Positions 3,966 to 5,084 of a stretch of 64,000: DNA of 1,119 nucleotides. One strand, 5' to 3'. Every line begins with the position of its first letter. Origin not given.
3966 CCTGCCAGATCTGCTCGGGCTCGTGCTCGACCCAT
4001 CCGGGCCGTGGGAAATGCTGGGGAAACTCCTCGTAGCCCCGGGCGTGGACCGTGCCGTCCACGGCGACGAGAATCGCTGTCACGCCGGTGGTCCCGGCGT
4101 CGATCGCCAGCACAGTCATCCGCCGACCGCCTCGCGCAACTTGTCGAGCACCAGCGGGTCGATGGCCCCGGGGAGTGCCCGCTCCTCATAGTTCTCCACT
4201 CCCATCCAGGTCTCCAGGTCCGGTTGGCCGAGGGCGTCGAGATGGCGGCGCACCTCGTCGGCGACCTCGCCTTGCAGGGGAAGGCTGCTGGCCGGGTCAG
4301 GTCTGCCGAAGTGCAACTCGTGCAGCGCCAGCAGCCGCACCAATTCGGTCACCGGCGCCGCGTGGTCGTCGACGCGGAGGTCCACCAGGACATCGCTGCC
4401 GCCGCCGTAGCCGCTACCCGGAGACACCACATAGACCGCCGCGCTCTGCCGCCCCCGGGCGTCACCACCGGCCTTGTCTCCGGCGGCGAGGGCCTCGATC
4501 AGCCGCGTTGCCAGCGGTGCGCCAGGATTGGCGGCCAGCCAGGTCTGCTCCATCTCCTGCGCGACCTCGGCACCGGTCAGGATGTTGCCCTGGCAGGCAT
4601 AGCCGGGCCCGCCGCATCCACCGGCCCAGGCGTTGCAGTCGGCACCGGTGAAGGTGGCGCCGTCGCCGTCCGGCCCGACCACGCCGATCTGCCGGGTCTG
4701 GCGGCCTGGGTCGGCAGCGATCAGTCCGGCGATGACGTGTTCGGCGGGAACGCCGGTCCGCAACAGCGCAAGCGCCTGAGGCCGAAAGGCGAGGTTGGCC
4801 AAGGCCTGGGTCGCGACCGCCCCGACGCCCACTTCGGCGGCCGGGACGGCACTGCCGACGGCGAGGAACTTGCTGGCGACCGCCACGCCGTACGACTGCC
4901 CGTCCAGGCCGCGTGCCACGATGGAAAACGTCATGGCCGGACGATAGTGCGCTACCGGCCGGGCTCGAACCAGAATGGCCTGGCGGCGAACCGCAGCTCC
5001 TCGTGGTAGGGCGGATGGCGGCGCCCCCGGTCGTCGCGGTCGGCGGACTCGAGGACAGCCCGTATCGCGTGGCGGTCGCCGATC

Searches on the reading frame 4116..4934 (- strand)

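Call 12: search_protein_families(library=pfam, proteins=[window:4116-4934:-], max_evalue=0.01)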
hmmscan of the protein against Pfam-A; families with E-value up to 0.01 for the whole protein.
window:4116-4934:- (272 aa): 2 families
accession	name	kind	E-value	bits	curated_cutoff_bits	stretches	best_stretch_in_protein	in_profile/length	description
PF06267.17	DUF1028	-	3.8e-68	229.5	26.2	1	2-198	1-193/193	Family of unknown function (DUF1028)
PF08823.16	PG_binding_2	-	3e-06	27.9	21.1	1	210-263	3-71/74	Putative peptidoglycan binding domain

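Call 13: search_protein_families(library=ncbifam, proteins=[window:4116-4934:-], max_evalue=0.01)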
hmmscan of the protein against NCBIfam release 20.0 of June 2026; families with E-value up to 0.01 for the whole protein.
window:4116-4934:- (272 aa): 0 families

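Call 73: search_protein_families(library=padloc, proteins=[window:4116-4934:-], max_evalue=0.01)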
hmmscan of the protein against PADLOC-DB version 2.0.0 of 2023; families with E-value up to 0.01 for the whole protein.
window:4116-4934:- (272 aa): 0 families
